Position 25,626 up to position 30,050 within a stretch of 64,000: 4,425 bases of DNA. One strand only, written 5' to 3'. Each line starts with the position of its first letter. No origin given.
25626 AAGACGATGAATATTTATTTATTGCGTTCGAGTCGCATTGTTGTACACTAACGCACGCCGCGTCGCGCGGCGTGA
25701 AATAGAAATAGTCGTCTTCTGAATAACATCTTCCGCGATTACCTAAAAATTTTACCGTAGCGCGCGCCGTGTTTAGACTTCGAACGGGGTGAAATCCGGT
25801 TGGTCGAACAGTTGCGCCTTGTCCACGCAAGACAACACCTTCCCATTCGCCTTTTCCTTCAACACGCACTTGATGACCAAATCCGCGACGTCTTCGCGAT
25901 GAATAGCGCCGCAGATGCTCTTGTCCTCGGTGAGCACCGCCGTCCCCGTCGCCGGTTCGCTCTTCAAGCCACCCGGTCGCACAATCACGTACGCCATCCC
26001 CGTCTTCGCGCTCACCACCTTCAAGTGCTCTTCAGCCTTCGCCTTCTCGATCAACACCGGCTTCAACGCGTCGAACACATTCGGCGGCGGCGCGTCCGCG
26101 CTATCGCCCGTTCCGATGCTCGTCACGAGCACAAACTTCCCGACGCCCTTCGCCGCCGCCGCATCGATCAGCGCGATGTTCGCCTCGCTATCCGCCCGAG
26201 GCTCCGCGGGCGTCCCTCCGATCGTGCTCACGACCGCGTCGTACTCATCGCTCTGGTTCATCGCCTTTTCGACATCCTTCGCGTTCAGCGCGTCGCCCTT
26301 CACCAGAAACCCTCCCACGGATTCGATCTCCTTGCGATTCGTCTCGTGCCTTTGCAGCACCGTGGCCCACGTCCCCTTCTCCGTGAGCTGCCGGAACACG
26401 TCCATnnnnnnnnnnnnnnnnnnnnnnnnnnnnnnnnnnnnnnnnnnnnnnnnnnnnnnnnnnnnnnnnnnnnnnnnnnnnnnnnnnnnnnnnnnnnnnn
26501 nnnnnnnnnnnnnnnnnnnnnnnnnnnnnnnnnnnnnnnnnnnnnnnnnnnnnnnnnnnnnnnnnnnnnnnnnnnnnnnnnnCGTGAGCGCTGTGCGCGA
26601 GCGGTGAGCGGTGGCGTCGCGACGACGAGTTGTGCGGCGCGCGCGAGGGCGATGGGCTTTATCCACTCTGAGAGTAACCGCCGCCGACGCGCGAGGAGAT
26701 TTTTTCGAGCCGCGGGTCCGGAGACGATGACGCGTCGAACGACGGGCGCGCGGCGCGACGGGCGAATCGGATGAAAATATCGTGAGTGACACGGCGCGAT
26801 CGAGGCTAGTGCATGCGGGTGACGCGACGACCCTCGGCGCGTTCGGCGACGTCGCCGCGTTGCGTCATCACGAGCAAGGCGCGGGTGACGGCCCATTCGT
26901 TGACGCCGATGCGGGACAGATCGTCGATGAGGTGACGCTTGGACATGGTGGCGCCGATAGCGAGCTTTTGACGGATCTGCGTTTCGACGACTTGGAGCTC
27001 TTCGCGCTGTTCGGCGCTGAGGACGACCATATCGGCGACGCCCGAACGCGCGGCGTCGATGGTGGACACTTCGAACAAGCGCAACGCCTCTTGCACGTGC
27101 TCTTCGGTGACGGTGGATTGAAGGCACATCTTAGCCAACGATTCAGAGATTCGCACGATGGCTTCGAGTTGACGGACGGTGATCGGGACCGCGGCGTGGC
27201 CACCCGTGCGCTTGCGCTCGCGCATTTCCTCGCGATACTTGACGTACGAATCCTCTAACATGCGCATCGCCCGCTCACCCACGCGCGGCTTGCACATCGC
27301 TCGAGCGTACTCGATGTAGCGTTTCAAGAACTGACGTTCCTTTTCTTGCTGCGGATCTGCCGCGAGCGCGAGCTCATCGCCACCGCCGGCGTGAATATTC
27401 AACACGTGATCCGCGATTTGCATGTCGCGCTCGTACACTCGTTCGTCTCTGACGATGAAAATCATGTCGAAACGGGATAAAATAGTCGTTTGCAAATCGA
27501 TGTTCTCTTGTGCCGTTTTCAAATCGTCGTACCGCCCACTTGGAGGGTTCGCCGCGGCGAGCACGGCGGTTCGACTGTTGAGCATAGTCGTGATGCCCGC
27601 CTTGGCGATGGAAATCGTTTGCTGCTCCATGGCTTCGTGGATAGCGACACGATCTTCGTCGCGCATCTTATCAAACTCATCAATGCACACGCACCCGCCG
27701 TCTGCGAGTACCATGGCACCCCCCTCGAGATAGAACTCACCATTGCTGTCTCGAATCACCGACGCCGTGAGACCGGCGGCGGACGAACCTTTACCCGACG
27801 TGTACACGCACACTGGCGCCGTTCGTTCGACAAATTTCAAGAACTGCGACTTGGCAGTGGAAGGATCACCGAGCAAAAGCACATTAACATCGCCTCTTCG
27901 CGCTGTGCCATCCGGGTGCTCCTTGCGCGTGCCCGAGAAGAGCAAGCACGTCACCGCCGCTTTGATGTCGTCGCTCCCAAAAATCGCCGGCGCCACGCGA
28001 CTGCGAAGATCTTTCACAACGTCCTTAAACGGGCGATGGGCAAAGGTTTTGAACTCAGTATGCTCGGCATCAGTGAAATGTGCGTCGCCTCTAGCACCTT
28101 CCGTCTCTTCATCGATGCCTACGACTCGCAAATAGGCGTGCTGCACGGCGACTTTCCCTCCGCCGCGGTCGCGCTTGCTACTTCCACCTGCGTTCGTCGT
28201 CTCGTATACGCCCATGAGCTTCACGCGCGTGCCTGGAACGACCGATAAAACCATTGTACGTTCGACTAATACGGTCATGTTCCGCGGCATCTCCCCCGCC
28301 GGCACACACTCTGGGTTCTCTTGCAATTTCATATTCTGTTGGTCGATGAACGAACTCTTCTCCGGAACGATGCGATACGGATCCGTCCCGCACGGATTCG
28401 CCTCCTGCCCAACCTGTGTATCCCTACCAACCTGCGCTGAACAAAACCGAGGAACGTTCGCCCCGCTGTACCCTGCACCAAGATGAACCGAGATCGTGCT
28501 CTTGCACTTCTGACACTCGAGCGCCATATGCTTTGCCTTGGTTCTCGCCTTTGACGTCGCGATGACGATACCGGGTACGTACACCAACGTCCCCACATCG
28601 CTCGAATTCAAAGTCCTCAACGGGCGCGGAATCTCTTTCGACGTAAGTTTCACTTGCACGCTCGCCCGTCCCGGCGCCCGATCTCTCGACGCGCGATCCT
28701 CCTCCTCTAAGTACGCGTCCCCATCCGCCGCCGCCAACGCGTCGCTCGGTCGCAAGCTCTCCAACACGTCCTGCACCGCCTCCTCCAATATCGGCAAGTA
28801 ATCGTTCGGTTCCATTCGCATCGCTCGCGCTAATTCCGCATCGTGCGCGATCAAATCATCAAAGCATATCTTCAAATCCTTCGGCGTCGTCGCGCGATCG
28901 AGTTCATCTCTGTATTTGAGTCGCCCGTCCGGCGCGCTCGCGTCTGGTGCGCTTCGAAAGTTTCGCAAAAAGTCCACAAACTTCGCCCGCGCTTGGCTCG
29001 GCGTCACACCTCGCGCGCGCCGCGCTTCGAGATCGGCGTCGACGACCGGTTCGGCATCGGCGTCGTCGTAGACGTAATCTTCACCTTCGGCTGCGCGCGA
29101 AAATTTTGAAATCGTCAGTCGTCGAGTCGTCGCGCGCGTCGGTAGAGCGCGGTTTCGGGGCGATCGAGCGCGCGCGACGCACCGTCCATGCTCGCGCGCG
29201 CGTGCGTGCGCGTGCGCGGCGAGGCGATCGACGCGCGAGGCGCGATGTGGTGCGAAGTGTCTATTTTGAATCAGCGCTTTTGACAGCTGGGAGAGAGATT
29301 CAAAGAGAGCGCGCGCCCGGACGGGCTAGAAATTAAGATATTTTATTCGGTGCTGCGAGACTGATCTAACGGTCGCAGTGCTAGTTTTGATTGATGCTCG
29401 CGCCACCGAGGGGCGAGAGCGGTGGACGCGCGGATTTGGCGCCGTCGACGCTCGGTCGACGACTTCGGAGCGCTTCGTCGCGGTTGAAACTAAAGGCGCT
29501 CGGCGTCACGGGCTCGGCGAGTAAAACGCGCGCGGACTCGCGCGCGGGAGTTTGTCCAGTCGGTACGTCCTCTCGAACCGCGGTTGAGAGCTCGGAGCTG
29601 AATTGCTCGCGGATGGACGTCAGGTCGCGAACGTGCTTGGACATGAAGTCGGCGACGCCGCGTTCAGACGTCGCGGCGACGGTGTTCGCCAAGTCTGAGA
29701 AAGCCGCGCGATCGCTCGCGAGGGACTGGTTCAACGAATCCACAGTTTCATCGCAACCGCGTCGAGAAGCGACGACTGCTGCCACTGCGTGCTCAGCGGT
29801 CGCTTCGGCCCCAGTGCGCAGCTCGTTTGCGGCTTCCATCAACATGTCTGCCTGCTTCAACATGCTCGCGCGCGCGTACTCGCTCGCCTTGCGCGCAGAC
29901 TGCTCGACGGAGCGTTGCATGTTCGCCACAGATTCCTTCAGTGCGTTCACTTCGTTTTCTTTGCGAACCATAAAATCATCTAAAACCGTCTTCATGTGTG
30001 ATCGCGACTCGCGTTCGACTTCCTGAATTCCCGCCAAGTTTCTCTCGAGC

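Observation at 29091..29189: MCM5 begins with a 7-nt micro-exon (ATGGACG) followed by a 92-nt intron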

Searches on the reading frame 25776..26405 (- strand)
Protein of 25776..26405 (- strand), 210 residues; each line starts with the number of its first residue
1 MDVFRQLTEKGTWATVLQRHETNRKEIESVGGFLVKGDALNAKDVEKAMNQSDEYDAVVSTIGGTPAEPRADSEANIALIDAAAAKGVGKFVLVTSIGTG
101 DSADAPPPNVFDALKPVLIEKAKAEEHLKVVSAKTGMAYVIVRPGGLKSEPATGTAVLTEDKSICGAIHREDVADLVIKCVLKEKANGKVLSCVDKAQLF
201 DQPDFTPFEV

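Call 30: find_encoding_contigs(protein=window:25776-26405:-, flank=7000, max_places=4)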
Protein window:25776-26405:- (210 aa): no gene with exactly this product is on record in the collection.
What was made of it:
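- Tried and rejected: The 210-aa NAD-binding model is not in the gene index (call 30).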

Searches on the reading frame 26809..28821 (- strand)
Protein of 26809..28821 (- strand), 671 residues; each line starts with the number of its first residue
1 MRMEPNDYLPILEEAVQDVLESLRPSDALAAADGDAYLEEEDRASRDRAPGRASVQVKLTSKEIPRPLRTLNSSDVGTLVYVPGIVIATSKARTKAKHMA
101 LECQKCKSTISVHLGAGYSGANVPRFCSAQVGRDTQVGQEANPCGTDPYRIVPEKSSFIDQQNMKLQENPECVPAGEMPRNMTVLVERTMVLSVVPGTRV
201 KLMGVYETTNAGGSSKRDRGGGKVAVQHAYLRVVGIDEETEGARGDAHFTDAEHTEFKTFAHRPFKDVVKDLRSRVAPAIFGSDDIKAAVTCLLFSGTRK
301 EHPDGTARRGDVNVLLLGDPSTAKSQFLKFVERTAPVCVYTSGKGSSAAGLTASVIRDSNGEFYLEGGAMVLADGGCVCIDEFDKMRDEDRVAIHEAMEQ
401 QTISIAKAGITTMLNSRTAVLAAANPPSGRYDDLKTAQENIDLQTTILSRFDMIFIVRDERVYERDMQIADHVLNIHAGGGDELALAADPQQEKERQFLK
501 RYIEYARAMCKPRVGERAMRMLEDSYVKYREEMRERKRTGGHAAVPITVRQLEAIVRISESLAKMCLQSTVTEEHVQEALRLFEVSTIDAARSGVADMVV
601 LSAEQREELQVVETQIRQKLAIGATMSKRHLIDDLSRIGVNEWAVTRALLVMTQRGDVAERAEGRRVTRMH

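Call 35: list_cluster_members(proteins=[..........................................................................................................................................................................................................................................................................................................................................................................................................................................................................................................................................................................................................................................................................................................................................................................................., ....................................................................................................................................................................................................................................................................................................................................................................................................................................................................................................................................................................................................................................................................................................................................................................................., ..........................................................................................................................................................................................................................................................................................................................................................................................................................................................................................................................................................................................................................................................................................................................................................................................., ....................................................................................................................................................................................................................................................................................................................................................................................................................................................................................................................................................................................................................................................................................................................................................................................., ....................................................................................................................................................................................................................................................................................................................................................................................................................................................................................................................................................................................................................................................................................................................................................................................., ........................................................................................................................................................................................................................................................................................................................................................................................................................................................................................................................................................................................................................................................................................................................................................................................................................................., window:26809-28821:-])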
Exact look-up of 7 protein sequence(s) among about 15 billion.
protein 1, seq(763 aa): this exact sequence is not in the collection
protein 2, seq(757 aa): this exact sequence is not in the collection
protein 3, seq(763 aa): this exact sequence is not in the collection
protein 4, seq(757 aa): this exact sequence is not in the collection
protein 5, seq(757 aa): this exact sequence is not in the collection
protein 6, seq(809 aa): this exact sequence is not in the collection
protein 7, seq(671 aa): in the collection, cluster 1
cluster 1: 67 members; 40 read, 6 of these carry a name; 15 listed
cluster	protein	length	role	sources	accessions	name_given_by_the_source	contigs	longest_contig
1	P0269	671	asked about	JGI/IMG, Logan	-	-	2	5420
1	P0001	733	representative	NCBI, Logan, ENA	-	-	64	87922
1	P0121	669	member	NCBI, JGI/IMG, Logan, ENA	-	DNA replication licensing factor MCM5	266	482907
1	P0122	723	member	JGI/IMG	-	DNA replication licensing factor MCM5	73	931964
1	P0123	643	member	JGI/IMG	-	DNA replication licensing factor MCM5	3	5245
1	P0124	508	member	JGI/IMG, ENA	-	DNA replication licensing factor MCM5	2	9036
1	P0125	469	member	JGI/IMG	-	DNA replication licensing factor MCM5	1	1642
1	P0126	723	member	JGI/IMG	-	DNA replication licensing factor MCM5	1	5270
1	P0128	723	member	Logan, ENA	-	-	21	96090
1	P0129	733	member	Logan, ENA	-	-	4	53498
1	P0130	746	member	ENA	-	-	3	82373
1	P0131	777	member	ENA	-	-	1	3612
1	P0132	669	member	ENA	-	-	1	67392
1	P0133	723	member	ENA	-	-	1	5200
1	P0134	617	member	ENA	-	-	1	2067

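Call 36: find_encoding_contigs(protein=window:26809-28821:-, flank=3000, max_places=6)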
Protein window:26809-28821:- (671 aa): 3 contigs read that carry it; 3 places shown.
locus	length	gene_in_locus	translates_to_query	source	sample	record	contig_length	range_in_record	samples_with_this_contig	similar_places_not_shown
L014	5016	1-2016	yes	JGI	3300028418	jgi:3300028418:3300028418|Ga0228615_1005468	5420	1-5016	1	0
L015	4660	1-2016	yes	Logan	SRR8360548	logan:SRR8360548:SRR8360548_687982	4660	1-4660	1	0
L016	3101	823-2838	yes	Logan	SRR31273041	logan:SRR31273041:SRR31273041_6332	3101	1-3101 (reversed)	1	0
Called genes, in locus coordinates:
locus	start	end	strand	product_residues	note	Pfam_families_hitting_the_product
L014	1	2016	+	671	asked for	PF17207:MCM_OB, PF00493:MCM, PF17855:MCM_lid, PF21933:MCM5_C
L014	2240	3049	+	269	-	PF01370:Epimerase (weak), PF13460:NAD_binding_10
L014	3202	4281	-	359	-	PF00069:Pkinase, PF07714:PK_Tyr_Ser-Thr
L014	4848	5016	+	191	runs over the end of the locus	?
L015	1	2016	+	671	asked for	PF17207:MCM_OB, PF00493:MCM, PF17855:MCM_lid, PF21933:MCM5_C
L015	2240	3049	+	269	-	PF01370:Epimerase (weak), PF13460:NAD_binding_10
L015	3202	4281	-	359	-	PF00069:Pkinase, PF07714:PK_Tyr_Ser-Thr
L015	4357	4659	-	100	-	?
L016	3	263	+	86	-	?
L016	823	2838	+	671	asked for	PF17207:MCM_OB, PF00493:MCM, PF17855:MCM_lid, PF21933:MCM5_C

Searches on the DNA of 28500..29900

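Call 54: search_rna_families(source=window, start=28500, end=29900, threshold=evalue, max_evalue=1)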
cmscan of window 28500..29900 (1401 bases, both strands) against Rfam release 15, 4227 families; matches with E-value up to 1: 0.
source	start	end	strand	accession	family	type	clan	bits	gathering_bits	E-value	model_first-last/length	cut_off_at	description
